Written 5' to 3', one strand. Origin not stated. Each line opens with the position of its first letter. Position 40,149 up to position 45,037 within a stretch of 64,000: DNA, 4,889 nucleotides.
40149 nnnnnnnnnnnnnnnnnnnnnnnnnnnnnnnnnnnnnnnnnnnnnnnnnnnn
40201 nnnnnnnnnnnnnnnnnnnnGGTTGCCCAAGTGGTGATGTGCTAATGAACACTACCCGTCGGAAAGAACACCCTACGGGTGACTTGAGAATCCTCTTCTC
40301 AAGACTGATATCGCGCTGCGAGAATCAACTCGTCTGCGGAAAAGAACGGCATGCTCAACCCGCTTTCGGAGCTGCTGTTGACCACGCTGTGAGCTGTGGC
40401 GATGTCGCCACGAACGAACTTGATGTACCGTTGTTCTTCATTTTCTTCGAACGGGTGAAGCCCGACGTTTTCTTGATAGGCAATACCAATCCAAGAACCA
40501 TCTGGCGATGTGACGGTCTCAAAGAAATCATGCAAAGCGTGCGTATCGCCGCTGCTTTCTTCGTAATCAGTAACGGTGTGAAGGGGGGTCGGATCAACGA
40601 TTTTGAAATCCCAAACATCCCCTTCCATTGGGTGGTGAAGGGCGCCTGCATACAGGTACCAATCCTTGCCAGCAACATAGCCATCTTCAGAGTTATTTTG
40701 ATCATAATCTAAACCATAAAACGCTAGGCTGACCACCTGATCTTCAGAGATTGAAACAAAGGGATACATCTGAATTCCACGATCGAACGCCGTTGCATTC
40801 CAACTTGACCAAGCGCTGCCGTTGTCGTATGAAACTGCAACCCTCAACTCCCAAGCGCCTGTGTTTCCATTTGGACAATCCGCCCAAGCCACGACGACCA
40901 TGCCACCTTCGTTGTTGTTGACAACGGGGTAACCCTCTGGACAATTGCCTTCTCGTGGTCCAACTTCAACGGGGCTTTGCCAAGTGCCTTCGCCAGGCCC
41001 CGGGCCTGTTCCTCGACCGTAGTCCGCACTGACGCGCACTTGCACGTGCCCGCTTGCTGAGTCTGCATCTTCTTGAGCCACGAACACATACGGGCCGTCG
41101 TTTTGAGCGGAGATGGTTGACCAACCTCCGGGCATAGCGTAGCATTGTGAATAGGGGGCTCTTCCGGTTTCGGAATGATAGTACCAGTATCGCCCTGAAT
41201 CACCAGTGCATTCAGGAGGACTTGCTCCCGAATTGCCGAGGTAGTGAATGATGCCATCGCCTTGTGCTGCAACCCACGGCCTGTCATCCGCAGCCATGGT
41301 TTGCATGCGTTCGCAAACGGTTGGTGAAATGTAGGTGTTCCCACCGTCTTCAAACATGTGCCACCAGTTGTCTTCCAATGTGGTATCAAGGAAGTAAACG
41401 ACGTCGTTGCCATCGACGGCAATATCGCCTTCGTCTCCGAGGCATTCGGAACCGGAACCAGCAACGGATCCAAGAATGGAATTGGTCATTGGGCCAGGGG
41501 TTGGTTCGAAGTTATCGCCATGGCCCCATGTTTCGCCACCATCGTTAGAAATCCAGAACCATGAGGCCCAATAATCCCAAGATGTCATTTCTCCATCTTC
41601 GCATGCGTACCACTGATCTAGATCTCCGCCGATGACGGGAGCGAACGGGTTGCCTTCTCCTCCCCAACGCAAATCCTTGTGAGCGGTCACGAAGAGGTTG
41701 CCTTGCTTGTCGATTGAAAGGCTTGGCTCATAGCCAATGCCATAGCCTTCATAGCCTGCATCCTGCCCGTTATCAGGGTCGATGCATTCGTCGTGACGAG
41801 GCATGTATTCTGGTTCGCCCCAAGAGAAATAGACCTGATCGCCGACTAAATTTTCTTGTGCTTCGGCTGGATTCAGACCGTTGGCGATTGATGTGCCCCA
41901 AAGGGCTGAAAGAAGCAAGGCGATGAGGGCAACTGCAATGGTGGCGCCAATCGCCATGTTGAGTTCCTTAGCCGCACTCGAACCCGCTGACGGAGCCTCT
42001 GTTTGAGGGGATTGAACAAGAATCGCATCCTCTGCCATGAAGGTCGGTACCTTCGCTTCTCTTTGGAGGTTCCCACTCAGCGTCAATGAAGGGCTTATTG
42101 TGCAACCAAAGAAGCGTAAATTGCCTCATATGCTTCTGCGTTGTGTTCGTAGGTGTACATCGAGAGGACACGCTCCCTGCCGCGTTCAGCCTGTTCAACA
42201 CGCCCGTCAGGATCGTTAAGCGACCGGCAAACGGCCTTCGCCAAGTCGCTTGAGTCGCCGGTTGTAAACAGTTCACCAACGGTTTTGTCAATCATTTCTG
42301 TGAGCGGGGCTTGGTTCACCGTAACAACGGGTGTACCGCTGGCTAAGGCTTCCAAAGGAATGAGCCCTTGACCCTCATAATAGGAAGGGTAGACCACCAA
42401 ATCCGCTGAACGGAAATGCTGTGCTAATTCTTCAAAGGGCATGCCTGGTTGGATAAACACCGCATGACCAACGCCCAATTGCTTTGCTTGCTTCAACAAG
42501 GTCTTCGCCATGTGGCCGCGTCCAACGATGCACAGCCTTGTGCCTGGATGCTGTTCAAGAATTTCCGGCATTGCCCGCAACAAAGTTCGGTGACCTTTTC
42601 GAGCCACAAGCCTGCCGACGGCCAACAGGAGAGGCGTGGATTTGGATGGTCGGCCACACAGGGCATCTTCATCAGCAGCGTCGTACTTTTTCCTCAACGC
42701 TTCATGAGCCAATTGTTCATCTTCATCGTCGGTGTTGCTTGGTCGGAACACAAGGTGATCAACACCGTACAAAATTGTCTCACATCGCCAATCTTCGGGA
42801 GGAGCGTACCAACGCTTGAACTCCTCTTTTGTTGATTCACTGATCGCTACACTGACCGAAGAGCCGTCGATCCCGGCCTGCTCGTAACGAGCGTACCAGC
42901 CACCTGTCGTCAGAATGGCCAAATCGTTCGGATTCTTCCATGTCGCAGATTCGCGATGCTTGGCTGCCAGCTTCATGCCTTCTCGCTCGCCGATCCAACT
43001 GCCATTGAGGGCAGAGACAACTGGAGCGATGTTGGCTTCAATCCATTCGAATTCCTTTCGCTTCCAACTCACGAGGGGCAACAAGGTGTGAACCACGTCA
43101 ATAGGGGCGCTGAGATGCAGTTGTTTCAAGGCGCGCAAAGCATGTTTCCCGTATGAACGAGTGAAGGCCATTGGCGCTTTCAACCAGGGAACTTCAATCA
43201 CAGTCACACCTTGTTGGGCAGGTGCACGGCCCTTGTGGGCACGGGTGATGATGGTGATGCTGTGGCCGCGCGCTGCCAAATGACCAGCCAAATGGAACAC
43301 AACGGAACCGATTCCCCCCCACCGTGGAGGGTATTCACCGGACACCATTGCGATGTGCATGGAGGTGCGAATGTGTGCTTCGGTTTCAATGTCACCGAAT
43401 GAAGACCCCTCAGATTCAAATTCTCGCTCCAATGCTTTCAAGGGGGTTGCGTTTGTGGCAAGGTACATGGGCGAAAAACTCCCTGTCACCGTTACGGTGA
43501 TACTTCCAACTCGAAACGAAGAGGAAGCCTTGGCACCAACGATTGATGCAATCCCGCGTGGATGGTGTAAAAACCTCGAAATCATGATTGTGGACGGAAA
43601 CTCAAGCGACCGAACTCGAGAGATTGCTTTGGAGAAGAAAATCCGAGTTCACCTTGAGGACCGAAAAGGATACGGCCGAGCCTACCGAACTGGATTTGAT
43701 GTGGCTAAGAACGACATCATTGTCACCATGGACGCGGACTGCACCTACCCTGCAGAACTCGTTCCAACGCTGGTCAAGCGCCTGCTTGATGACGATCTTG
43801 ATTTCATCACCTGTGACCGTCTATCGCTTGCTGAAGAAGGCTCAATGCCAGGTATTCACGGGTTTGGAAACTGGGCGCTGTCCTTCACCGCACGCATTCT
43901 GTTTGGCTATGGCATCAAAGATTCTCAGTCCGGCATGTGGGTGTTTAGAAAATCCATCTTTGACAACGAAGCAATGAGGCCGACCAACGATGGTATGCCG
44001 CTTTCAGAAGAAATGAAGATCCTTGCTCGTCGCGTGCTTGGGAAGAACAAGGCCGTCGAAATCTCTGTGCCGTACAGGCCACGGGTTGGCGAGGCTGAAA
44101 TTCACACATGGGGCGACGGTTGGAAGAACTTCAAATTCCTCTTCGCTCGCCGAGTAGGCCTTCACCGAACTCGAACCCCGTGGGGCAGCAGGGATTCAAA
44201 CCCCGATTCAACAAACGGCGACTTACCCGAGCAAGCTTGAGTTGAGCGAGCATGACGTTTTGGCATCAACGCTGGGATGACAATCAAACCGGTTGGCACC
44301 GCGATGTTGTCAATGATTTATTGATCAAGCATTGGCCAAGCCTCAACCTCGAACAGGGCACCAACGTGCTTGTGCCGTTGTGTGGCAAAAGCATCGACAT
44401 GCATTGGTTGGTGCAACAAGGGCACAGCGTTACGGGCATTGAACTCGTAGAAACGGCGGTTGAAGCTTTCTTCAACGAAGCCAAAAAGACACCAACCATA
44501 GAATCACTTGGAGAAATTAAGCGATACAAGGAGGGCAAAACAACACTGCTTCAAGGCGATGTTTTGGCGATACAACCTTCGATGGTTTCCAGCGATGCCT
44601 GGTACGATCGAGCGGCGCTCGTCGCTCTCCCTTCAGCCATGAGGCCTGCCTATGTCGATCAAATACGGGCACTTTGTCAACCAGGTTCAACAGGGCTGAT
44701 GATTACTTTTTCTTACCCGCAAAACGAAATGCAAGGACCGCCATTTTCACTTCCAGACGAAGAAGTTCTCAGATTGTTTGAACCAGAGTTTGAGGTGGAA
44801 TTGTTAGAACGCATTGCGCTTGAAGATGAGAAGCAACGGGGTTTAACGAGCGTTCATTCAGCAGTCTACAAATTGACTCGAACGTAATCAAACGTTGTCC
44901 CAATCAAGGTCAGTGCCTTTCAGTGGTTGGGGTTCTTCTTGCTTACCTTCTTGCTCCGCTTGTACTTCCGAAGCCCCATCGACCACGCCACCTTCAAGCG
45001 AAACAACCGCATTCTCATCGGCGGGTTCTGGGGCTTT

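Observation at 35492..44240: Tightly packed five-gene minus-strand operon (GT4 - BNR propeller - PPC/TSP3 Ca-binding protein - Ig-like membrane protein - DUF4105-like protein) divergent from a GT2: candidate cell-surface assembly/adhesion module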

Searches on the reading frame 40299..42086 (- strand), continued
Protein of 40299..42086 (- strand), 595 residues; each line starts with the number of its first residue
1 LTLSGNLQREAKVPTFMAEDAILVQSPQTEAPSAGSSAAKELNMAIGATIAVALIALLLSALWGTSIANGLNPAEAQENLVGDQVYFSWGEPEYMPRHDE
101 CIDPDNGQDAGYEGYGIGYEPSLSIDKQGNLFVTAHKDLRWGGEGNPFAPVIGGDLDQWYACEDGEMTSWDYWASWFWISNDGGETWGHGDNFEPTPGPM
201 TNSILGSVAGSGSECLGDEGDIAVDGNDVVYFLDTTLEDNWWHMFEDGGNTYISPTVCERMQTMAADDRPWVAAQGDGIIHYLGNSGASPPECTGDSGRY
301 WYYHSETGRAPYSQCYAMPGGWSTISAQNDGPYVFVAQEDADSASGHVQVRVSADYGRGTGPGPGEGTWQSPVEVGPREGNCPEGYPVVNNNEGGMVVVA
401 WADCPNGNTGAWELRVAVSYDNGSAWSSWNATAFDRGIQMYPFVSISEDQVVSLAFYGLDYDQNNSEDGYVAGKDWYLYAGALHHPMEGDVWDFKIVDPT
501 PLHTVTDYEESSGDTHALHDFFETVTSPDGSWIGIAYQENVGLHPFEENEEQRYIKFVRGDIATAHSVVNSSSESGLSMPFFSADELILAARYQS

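Call 72: search_protein_families(library=pfam, proteins=[P0362, P0363, P0364, P0370, P0374, P0376, P0377, P0390, P0417, P0441], max_evalue=0.01)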
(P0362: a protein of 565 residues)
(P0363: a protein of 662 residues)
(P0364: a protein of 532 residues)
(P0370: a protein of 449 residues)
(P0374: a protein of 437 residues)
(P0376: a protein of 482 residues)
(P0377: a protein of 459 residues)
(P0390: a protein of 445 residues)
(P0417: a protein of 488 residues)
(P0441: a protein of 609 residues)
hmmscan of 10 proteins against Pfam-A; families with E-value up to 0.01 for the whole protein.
P0362 (565 aa): 1 family
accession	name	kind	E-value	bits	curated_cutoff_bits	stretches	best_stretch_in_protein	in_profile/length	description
PF02012.26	BNR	-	0.0014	18.8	27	0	204-215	1-12/12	BNR/Asp-box repeat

P0363 (662 aa): 4 families
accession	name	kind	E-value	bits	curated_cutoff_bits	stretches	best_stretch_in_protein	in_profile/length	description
PF01161.25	PBP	-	6.9e-28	98.1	24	1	529-660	6-135/135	Phosphatidylethanolamine-binding protein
PF13088.12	BNR_2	-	7e-06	26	31.4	1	306-390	74-157/277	BNR repeat-like domain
PF24316.1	Tli3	-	0.0013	19.5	27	0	152-169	80-97/129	T6SS Tli3 immunity protein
PF02012.26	BNR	-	0.0096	16.2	27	0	159-169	1-11/12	BNR/Asp-box repeat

P0364 (532 aa): 4 families
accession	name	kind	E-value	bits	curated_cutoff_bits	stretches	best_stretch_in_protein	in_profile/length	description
PF02012.26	BNR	-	5.9e-07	29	27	0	167-177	1-11/12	BNR/Asp-box repeat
PF13088.12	BNR_2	-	1e-05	25.5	31.4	1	316-406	8-103/277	BNR repeat-like domain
PF24316.1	Tli3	-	0.0012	19.6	27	0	160-177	80-97/129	T6SS Tli3 immunity protein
PF15902.12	Sortilin-Vps10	-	0.0015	17.8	33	0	281-397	4-110/446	Sortilin, neurotensin receptor 3,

P0370 (449 aa): 2 families
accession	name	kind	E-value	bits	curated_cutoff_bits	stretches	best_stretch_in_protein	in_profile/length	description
PF02012.26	BNR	-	2.9e-10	39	27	0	93-102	2-11/12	BNR/Asp-box repeat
PF13088.12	BNR_2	-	1.7e-07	31.3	31.4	1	76-286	69-273/277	BNR repeat-like domain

P0374 (437 aa): 2 families
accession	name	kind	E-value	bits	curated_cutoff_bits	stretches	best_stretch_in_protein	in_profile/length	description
PF02012.26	BNR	-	8.1e-07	28.5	27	0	94-102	2-10/12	BNR/Asp-box repeat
PF13088.12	BNR_2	-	1.3e-06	28.4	31.4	1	84-277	76-270/277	BNR repeat-like domain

P0376 (482 aa): 0 families

P0377 (459 aa): 3 families
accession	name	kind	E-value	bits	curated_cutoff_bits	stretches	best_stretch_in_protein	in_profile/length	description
PF02012.26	BNR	-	4.8e-07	29.2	27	0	117-126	2-11/12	BNR/Asp-box repeat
PF13088.12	BNR_2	-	7.6e-07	29.2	31.4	1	199-349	62-210/277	BNR repeat-like domain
PF24316.1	Tli3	-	8.3e-06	26.6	27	0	292-356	48-120/129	T6SS Tli3 immunity protein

P0390 (445 aa): 3 families
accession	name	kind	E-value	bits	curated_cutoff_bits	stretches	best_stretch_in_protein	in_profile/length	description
PF13088.12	BNR_2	-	4.6e-06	26.6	31.4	0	40-109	153-214/277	BNR repeat-like domain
PF02012.26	BNR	-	0.0027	17.9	27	0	201-212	1-12/12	BNR/Asp-box repeat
PF10584.14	Proteasome_A_N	-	0.0075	16.4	27.7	0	406-420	1-15/23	Proteasome subunit A N-terminal signature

P0417 (488 aa): 1 family
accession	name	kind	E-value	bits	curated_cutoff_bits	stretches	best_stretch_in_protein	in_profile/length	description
PF15892.11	BNR_4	-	0.0051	16.7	27.3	0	285-365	91-167/272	BNR repeat-containing family member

P0441 (609 aa): 5 families
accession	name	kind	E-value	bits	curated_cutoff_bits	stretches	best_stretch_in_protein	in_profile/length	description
PF24316.1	Tli3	-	0.00064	20.5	27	0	251-273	79-101/129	T6SS Tli3 immunity protein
PF02012.26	BNR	-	0.00077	19.5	27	0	435-444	2-11/12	BNR/Asp-box repeat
PF14517.12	Tachylectin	-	0.0024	18.1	29.8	0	232-353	40-150/230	Tachylectin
PF15902.12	Sortilin-Vps10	-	0.0089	15.3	33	0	375-475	5-86/446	Sortilin, neurotensin receptor 3,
PF20067.5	SSL_N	-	0.0091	16.3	18.9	0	230-245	26-41/46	Strictosidine synthase-like, N-terminal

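Call 76: search_protein_families(library=pfam, proteins=[L021:6679-7161:+, L071:12580-13410:+, L031:11725-12381:+, L045:11575-13446:+, L045:13507-15054:+, L066:8417-9868:+, L053:3585-4511:-, L041:6908-7762:+, L041:4823-6886:+, L058:8491-9018:+], max_evalue=0.001)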
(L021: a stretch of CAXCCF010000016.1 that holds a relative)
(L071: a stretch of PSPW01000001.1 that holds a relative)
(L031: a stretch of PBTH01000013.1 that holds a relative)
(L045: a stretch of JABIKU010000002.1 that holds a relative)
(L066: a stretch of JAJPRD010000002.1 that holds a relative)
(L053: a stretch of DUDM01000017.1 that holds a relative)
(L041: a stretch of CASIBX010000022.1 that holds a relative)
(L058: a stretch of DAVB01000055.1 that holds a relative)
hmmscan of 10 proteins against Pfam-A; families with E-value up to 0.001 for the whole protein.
L021:6679-7161:+ (160 aa): 3 families
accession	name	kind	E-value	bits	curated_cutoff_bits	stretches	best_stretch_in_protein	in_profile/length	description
PF00578.27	AhpC-TSA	-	1.2e-34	119.3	26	1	10-132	2-124/124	AhpC/TSA family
PF08534.16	Redoxin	-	3.2e-17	63.1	26.6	1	10-144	3-142/148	Redoxin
PF13911.12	AhpC-TSA_2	-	2.7e-05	24.9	27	1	57-122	3-70/114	AhpC/TSA antioxidant enzyme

L071:12580-13410:+ (276 aa): 1 family
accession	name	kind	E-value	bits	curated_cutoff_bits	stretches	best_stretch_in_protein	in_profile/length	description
PF01987.23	AIM24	-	1.6e-59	201.5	25.7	1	52-258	7-205/205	Mitochondrial biogenesis AIM24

L031:11725-12381:+ (218 aa): 0 families

L045:11575-13446:+ (623 aa): 2 families
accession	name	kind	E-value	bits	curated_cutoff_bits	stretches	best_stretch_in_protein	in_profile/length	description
PF02129.25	Peptidase_S15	-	2.2e-28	100.1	23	2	132-269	14-148/262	X-Pro dipeptidyl-peptidase (S15 family)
PF08530.16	PepX_C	-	1.6e-05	25.4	22.5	1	469-577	76-185/217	X-Pro dipeptidyl-peptidase C-terminal non-catalytic domain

L045:13507-15054:+ (515 aa): 5 families
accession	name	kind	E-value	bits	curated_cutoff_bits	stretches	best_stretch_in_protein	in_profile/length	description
PF13191.12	AAA_16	-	4.7e-09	37.4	32.6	1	190-349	4-167/167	AAA ATPase domain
PF13401.12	AAA_22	-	7.4e-07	30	27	1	207-354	6-126/130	AAA domain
PF13545.12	HTH_Crp_2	-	8.9e-07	29.2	27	1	15-72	5-59/70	Crp-like helix-turn-helix domain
PF24883.2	NPHP3_N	-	2.2e-06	28.4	24.8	1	195-248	9-62/164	Nephrocystin 3, N-terminal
PF01637.24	ATPase_2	-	0.00031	21.1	33.2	0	191-409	4-221/225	ATPase domain predominantly from Archaea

L066:8417-9868:+ (483 aa): 1 family
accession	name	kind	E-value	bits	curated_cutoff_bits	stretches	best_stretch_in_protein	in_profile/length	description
PF00578.27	AhpC-TSA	-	0.00081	19.8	26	0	52-138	4-78/124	AhpC/TSA family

L053:3585-4511:- (308 aa): 0 families

L041:6908-7762:+ (284 aa): 0 families

L041:4823-6886:+ (687 aa): 0 families

L058:8491-9018:+ (175 aa): 6 families
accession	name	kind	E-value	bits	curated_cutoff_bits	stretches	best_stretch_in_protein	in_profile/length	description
PF00364.28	Biotin_lipoyl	-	2.8e-20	72.3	22.1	1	98-163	3-73/73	Biotin-requiring enzyme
PF13533.13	Biotin_lipoyl_2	-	4.6e-08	33.1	29.8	0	135-164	3-32/32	Biotin-lipoyl like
PF13437.12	HlyD_3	-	1.2e-06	29.7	22.2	0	98-126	2-30/106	HlyD family secretion protein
PF16576.10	HlyD_D23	-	4.8e-05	23.2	30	0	99-126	112-139/214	Barrel-sandwich domain of CusB or HlyD membrane-fusion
PF05896.17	NQRA_N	-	0.00022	21.8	25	1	103-162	36-92/94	NqrA N-terminal barrel-sandwich hybrid domain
PF13375.12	RnfC_N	-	0.00072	20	25.6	0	104-147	39-81/101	RnfC Barrel sandwich hybrid domain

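Call 81: find_encoding_contigs(protein=P0104, flank=3000, max_places=4)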
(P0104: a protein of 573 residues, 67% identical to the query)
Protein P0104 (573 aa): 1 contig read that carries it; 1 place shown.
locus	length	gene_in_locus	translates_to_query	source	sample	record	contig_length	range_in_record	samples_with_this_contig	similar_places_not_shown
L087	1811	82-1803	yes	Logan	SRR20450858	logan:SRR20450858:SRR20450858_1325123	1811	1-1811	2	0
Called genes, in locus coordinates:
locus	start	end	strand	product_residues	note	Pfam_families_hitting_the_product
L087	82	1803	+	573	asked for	-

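Call 82: find_encoding_contigs(protein=P0014, flank=3000, max_places=4)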
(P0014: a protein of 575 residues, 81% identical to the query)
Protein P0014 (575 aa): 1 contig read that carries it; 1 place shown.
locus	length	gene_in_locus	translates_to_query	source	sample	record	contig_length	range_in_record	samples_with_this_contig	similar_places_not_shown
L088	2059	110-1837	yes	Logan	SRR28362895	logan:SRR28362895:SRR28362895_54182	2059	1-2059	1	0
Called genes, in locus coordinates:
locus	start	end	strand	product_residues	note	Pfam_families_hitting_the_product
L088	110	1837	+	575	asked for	-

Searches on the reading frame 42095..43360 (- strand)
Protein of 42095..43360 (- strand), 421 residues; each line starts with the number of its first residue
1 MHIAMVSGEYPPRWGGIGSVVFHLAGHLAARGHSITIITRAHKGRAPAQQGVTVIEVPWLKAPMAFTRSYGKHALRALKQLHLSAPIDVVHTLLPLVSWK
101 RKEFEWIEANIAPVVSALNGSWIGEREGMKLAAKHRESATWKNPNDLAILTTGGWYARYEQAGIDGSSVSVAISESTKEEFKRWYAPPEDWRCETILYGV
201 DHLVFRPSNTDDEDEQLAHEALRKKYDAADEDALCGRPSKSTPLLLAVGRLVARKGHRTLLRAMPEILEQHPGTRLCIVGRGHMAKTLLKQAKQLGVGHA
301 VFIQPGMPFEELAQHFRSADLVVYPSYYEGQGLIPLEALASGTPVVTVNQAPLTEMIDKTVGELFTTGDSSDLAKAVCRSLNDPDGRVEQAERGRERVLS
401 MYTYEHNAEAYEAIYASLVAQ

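Call 5: search_protein_families(library=pfam, proteins=[window:42095-43360:-], max_evalue=0.01)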
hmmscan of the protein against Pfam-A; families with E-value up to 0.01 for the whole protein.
window:42095-43360:- (421 aa): 9 families
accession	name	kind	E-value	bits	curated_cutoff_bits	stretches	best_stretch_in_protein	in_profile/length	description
PF00534.26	Glycos_transf_1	-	1.4e-35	122.9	26.4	1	240-397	13-172/172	Glycosyl transferases group 1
PF13692.12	Glyco_trans_1_4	-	2.2e-29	103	27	1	243-383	2-142/142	Glycosyl transferases group 1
PF20706.3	GT4-conflict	-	6.1e-19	68.7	26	1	238-409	193-383/385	Family 4 Glycosyltransferase in conflict systems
PF13439.12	Glyco_transf_4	-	3.3e-14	53.7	28.5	1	14-201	1-167/170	Glycosyltransferase Family 4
PF13579.12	Glyco_trans_4_4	-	3.6e-10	40.9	29.7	1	15-190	1-151/158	Glycosyl transferase 4-like domain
PF13524.12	Glyco_trans_1_2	-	4.3e-10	40.2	25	1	268-412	9-143/144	Glycosyl transferase-like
PF08323.17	Glyco_transf_5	-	4.3e-06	27.1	22.7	1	2-57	1-59/239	Starch synthase catalytic domain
PF03807.23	F420_oxidored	-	0.00073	20.5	21.6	0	16-49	6-41/94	NADP oxidoreductase coenzyme F420-dependent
PF13477.12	Glyco_trans_4_2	-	0.0069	17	23.4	0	21-92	13-80/139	Glycosyl transferase 4-like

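Call 6: search_protein_families(library=ncbifam, proteins=[window:42095-43360:-], max_evalue=0.01)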
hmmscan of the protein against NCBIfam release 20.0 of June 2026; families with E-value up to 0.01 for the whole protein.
window:42095-43360:- (421 aa): 42 families (the best 25 are shown)
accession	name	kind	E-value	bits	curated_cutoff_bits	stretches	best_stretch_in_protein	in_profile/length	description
TIGR04047.1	MSMEG_0565_glyc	hypoth_equivalog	1.9e-28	99.6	259.85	1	191-416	159-372/373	MSMEG_0565 family glycosyltransferase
TIGR03449.1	mycothiol_MshA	equivalog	5.4e-27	94.7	462.5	1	235-419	214-404/406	D-inositol-3-phosphate glycosyltransferase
TIGR03088.1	stp2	hypoth_equivalog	7.5e-25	87.7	409.05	1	192-417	161-372/374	TIGR03088 family PEP-CTERM/XrtA system glycosyltransferase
NF041876.1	EPS_EpsE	equivalog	1.4e-22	80.5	400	1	244-410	216-388/389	exopolysaccharide biosynthesis GT4 family glycosyltransferase EpsE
TIGR02095.1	glgA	subfamily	6.8e-22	77.8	328.45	1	177-418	228-477/477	glycogen/starch synthase, ADP-glucose type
TIGR04063.1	stp3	hypoth_equivalog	5.7e-21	74.9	442.05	1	248-419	219-396/397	TIGR04063 family PEP-CTERM/XrtA system glycosyltransferase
TIGR03999.1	thiol_BshA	equivalog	7.6e-20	71.2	273.7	1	257-419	214-374/375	N-acetyl-alpha-D-glucosaminyl L-malate synthase BshA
TIGR02149.1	glgA_Coryne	subfamily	4.2e-19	68.9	302.4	1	159-418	137-390/391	glycogen synthase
NF053787.1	GlcN_PG_synth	equivalog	1.2e-16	60.5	480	1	240-418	195-359/361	N-acetylglucosaminyl phosphatidylglycerol synthase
TIGR04157.1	glyco_rSAM_CFB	subfamily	1.4e-15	57.2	400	1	242-415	227-406/406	TIGR04157 family glycosyltransferase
NF038295.1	EPS_HpsP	equivalog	5.7e-15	55.2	550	1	240-418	205-387/388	hormogonium polysaccharide biosynthesis glycosyltransferase HpsP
NF047684.1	TeichurnBiosyTuaC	equivalog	8.4e-15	54.6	550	1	242-418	219-389/391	teichuronic acid biosynthesis protein TuaC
NF001899.0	PRK00654.1-2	equivalog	6.7e-14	51.1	459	1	194-420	241-477/478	glycogen synthase GlgA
NF038298.1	EPS_HpsO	equivalog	1.5e-13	50.3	575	1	247-418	206-387/388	hormogonium polysaccharide biosynthesis glycosyltransferase HpsO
NF012028.0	PRK15484.1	subfamily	8e-13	48.2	618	1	242-414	193-374/380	lipopolysaccharide N-acetylglucosaminyltransferase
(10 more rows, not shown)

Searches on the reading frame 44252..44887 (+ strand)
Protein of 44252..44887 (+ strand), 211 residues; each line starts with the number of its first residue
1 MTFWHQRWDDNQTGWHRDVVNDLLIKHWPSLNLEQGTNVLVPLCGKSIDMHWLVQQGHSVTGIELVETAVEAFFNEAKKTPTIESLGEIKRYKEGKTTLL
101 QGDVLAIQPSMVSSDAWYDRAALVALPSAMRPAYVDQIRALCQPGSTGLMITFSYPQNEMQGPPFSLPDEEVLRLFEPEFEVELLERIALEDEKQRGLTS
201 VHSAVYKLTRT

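Call 5: search_protein_families(library=pfam, proteins=[window:44252-44887:+], max_evalue=0.01)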
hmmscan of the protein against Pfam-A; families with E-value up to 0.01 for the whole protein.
window:44252-44887:+ (211 aa): 1 family
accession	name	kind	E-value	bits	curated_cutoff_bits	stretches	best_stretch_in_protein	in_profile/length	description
PF05724.17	TPMT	-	1.8e-67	227.7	26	1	2-210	4-217/218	Thiopurine S-methyltransferase (TPMT)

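Call 6: search_protein_families(library=ncbifam, proteins=[window:44252-44887:+], max_evalue=0.01)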
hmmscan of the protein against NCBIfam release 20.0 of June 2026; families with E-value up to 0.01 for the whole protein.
window:44252-44887:+ (211 aa): 3 families
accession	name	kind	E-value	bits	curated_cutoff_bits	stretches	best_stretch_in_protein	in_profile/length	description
NF009732.0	PRK13255.1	equivalog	2.9e-74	249.3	213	1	2-210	4-217/218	thiopurine S-methyltransferase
TIGR03840.1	TMPT_Se_Te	equivalog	2.9e-71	239.4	223.2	1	3-208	2-212/213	thiopurine S-methyltransferase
NF009733.0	PRK13256.1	equivalog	3.2e-29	102.3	429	1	3-187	11-197/226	thiopurine S-methyltransferase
